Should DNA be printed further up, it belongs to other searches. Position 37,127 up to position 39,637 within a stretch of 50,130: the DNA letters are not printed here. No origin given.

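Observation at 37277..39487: GRE-1 has a Cys-Asn-Trp loop instead of the usual Cys-x-Glu or Cys-Cys and is unusually short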

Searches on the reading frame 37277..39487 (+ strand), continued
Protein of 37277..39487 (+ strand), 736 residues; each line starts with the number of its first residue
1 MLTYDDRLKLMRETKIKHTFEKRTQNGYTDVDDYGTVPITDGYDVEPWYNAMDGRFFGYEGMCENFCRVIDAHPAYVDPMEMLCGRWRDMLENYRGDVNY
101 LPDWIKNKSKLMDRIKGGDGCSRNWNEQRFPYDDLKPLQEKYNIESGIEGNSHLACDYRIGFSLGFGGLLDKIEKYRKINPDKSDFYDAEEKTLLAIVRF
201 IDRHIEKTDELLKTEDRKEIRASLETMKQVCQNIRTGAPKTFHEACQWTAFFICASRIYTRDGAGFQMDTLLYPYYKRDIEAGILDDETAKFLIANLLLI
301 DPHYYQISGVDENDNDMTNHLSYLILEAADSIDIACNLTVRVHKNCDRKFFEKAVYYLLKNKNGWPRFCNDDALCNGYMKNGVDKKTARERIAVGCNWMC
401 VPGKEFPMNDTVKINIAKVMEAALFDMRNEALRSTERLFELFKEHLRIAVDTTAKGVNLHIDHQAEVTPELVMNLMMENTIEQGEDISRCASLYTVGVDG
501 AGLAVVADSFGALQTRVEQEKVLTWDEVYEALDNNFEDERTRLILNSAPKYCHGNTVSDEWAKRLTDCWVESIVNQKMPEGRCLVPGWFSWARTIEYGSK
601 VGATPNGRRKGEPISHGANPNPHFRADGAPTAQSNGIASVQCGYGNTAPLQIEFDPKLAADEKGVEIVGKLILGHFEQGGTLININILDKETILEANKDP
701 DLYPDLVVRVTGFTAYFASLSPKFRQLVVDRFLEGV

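Call 26: search_protein_representatives(protein=window:37277-39487:+)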
Query: 736 residues. Proteins with E-value up to 0.001 (for the whole library): 4594; up to 1e-10: 2639; up to 1e-30: 850. The best 150 are listed.
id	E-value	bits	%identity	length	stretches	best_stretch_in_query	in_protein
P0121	4.6e-236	802.1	51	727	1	2-736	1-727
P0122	6.6e-212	722.3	48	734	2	124-735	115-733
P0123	1.1e-182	625.7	44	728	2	134-734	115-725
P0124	3.5e-169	581.0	43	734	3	125-428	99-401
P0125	1.2e-161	556.1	42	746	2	124-733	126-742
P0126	1.4e-160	552.6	44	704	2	124-733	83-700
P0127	5.3e-155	534.1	52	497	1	247-733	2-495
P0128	3.0e-153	528.3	41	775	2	124-734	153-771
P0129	2.5e-151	522.0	38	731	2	130-733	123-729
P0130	1.6e-149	516.0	40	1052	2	132-733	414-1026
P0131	2.6e-146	505.4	40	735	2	124-733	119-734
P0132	2.3e-145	502.2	39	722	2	125-733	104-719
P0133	3.6e-144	498.3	74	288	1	228-514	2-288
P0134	2.8e-127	442.5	35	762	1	17-733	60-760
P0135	4.7e-120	418.6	47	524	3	363-732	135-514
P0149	1.7e-85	304.3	34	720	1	192-731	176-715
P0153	8.6e-79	282.1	31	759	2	129-731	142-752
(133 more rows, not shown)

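Call 33: find_encoding_contigs(protein=P0121, flank=8000, max_places=3)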
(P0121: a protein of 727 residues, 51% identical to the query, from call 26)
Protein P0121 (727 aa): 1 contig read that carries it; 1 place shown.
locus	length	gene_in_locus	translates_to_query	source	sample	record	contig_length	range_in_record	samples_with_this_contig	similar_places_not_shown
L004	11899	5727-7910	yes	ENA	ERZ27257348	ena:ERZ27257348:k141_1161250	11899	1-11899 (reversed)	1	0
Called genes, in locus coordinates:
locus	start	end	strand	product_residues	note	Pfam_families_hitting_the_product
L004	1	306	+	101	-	?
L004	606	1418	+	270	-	PF06685:DUF1186, PF02810:SEC-C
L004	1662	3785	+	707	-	PF03235:GmrSD_N, PF07510:GmrSD_C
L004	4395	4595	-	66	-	-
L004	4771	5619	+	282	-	PF13353:Fer4_12, PF04055:Radical_SAM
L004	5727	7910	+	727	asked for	PF02901:PFL-like, PF01228:Gly_radical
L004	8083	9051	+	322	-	PF00365:PFK, PF00781:DAGK_cat (faint)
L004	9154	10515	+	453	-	PF00772:DnaB, PF03796:DnaB_C, PF06745:ATPase (weak), PF13481:AAA_25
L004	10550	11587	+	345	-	PF02388:FemAB, PF13480:Acetyltransf_6, PF02388:FemAB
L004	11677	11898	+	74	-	?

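Call 38: find_related_loci(query=A1, collection=genome_contigs, flank=10000)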
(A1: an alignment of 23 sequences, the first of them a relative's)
Query A1 (736 aa) in genome_contigs; peptide patterns used: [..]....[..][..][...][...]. (x = any residue, [..] = any of these).
599 stretches matched a pattern (row limit reached: there are more); 593 encode a relative of the query (tblastn E <= 1e-3); the best 80 are kept; 80 distinct loci.
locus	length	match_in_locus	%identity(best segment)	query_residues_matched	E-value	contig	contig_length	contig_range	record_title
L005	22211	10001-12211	82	1-736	0e+0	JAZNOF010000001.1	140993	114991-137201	MAG: Congzhengia sp. isolate T1900044652_TS20190118.MAGScoT_cleanbin_000093 SGB_1443_k141_57276, whole genome shotgun se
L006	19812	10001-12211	78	1-736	0e+0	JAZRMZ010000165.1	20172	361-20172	MAG: Clostridia bacterium isolate T1900045417_YK20190107.MAGScoT_cleanbin_000003 SGB_7029_k141_1249913, whole genome sho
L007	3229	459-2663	78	1-734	0e+0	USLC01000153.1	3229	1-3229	uncultured Clostridiales bacterium isolate UMGS1820 genome assembly, contig: NODE_11045_length_3229_cov_2.463138, whole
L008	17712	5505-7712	77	1-735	0e+0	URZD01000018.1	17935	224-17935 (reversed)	uncultured Clostridiales bacterium isolate UMGS1494 genome assembly, contig: NODE_1809_length_17935_cov_4.001790, whole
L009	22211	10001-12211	77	1-736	0e+0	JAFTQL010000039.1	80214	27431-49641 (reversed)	MAG: Clostridia bacterium isolate RGIG4056 Roe_deer_Cecum.Co__c1245601, whole genome shotgun sequence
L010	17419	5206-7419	77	1-736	0e+0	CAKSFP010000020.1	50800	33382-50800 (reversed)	MAG: uncultured Clostridia bacterium isolate REFINED_METABAT215_TOP10_CONTIGS_1500_ASSEMBLY_K77_MERGED__Hadza_MoBio_hadz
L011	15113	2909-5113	77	1-734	0e+0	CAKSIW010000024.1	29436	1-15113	MAG: uncultured Clostridia bacterium isolate REFINED_METABAT215_TOP10_CONTIGS_1500_ASSEMBLY_K77_MERGED__Hadza_PheChl_Fib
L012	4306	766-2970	76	1-733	0e+0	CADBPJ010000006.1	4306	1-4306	MAG: uncultured Ruminococcus sp. isolate RUG14178 genome assembly, contig: RUG14178_asm_6, whole genome shotgun sequence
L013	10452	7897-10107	80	1-736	0e+0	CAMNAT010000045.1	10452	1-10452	MAG: uncultured Oscillospiraceae bacterium isolate SRR1222429_bin.85_metaWRAP_v1.3_MAG genome assembly, contig: NODE.175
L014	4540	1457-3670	76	1-736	0e+0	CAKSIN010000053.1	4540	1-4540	MAG: uncultured Clostridia bacterium isolate REFINED_METABAT215_TOP10_CONTIGS_1500_ASSEMBLY_K77_MERGED__Nepal_MoBio_Fibe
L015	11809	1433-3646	76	1-736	0e+0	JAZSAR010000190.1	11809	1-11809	MAG: Clostridia bacterium isolate T1900044934_TS20190400.MAGScoT_cleanbin_000020 SGB_3433_k141_202443, whole genome shot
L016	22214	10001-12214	76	1-736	0e+0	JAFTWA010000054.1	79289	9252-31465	MAG: Tyzzerella sp. isolate RGIG4201 Roe_deer_Colon-3__c353243, whole genome shotgun sequence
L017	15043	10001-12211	75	1-736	0e+0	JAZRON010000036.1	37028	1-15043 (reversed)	MAG: Faecalimonas sp. isolate T1900045392_YK20190082.MAGScoT_cleanbin_000014 SGB_6936_k141_4923065, whole genome shotgun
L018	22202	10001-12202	76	1-733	0e+0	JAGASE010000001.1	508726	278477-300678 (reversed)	MAG: Clostridia bacterium isolate RGIG8725 Water_deer_Colon-4__c37, whole genome shotgun sequence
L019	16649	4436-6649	75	1-736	0e+0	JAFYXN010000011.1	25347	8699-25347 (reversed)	MAG: Clostridia bacterium isolate RGIG7512 Water_buffalos_Colon.Co__c747769, whole genome shotgun sequence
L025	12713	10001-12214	74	1-736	0e+0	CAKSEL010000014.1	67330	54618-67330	MAG: uncultured Eubacteriales bacterium isolate REFINED_METABAT215_TOP10_CONTIGS_1500_ASSEMBLY_K77_MERGED__Hadza_MoBio_h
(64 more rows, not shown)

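Call 46: predict_structure(alignment_id=A2)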
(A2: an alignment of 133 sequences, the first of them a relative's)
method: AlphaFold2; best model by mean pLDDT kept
length: 736 residues; sequences in the alignment: 133
mean_pLDDT: 93.6   pTM: 0.93
mean pLDDT of the five models: 93.6, 93.5, 93.2, 92.3, 92.2
residues with pLDDT >= 90: 608; 70-90: 113; 50-70: 13; < 50: 2
segments of 3 or more residues with pLDDT < 50: none
pLDDT, mean of each block of 10 residues (from residue 1): 93 92 89 89 89 86 97 97 95 78 84 67 80 94 88 92 98 98 98 98 98 97 98 98 98 95 93 98 98 97 94 96 98 94 97 98 94 97 96 91 92 95 97 97 98 96 95 97 97 96 98 98 98 97 95 94 98 96 95 92 97 94 78 94 96 89 96 97 93 93 91 90 91 65
secondary structure, 60 per line:
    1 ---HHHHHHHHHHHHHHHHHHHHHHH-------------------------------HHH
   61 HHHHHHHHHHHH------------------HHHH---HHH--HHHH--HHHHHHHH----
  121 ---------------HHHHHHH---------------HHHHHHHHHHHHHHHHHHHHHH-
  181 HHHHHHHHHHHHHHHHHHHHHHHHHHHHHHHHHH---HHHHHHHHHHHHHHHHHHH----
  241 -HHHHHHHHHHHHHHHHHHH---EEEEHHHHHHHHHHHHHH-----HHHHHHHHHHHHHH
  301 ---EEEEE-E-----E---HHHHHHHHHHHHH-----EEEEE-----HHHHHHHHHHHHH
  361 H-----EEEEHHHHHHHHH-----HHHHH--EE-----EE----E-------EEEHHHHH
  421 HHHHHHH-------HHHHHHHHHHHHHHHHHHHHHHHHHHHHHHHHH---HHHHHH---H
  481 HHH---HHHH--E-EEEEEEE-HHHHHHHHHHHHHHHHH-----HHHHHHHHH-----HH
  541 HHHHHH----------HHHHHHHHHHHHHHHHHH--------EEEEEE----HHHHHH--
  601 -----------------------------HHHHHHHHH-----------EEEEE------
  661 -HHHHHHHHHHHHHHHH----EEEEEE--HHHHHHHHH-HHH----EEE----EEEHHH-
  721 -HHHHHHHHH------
elements in order (helices of 4 or more, strands of 3 or more residues): H4-26 H58-72 H91-94 H103-106 H109-116 H136-142 H158-179 H181-214 H218-236 H242-260 E264-267 H268-281 H287-300 E304-308 H320-332 E338-342 H348-361 E367-370 H371-379 H385-389 E413-415 H416-427 H435-467 H471-476 H480-483 H487-490 E495-501 H503-519 H525-533 H539-546 H557-574 E583-588 H593-598 H630-638 E650-654 H662-677 E682-687 H690-698 E707-709 E714-716 H722-730

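Call 51: fold_search(model_id=the predicted structure, library=pdb)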
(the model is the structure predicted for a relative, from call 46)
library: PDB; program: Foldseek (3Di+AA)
matches with E <= 10: 232; with E <= 0.001: 80
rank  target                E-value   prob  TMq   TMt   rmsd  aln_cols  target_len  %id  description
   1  1r8w_A                3.2e-39  1.00  0.84  0.79   5.6       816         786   21  Native structure of the B12-independent glycerol dehydratase from clostridium butyricum (released 2004-06-01)
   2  9rco_A                4.4e-39  1.00  0.85  0.79   4.3       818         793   20  1,2-propanediol dehydratase with 0.1 % glycerol additive (released 2025-06-11)
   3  5i2g_A                8.4e-39  1.00  0.83  0.77   5.9       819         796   20  1,2-propanediol Dehydration in Roseburia inulinivorans; Structural Basis for Substrate and Enantiomer Selectivity (released 2016-06-01)
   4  5i2a_A                8.8e-39  1.00  0.83  0.74   5.8       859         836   19  1,2-propanediol Dehydration in Roseburia inulinivorans; Structural Basis for Substrate and Enantiomer Selectivity (released 2016-06-01)
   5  5i2g_B                3.2e-38  1.00  0.83  0.77   6.1       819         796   20  1,2-propanediol Dehydration in Roseburia inulinivorans; Structural Basis for Substrate and Enantiomer Selectivity (released 2016-06-01)
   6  9rcq_A                4.6e-38  1.00  0.84  0.77   4.5       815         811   20  1,2-propanediol dehydratase with no ligand additives (released 2025-06-11)
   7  8id0                  8.0e-38  1.00  0.83  0.80   5.4       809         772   19  Crystal structure of PflD bound to 1,5-anhydromannitol-6-phosphate in Streptococcus dysgalactiae subsp. equisimilis (released 2024-10-02)
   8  9rcp_C                8.4e-38  1.00  0.84  0.78   4.6       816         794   20  1,2-propanediol dehydratase with 0.1 % 1,3-propanediol additive (released 2025-06-11)
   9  5i2a_B                1.7e-37  1.00  0.83  0.74   5.9       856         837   19  1,2-propanediol Dehydration in Roseburia inulinivorans; Structural Basis for Substrate and Enantiomer Selectivity (released 2016-06-01)
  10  9rcp_B                1.8e-37  1.00  0.84  0.78   4.6       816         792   20  1,2-propanediol dehydratase with 0.1 % 1,3-propanediol additive (released 2025-06-11)
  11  8yjo_A                1.8e-37  1.00  0.82  0.79   6.0       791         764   21  Structure of E. coli glycyl radical enzyme PflD with bound malonate (released 2024-10-02)
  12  2f3o_A                3.5e-37  1.00  0.83  0.79   5.7       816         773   22  Crystal Structure of a glycyl radical enzyme from Archaeoglobus fulgidus (released 2006-03-07)
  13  7vua_A                9.2e-37  1.00  0.83  0.78   5.9       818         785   21  Anaerobic hydroxyproline degradation involving C-N cleavage by a glycyl radical enzyme (released 2022-06-01)
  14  6vxc_A                1.0e-36  1.00  0.80  0.75   5.3       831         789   22  Crystal structure of hydroxyproline dehydratase (HypD) from Clostridioides difficile (released 2020-04-08)
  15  5a0u_A                2.2e-36  1.00  0.82  0.77   5.7       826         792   20  Structure of CutC choline lyase choline bound form from Klebsiella pneumoniae. (released 2015-07-29)
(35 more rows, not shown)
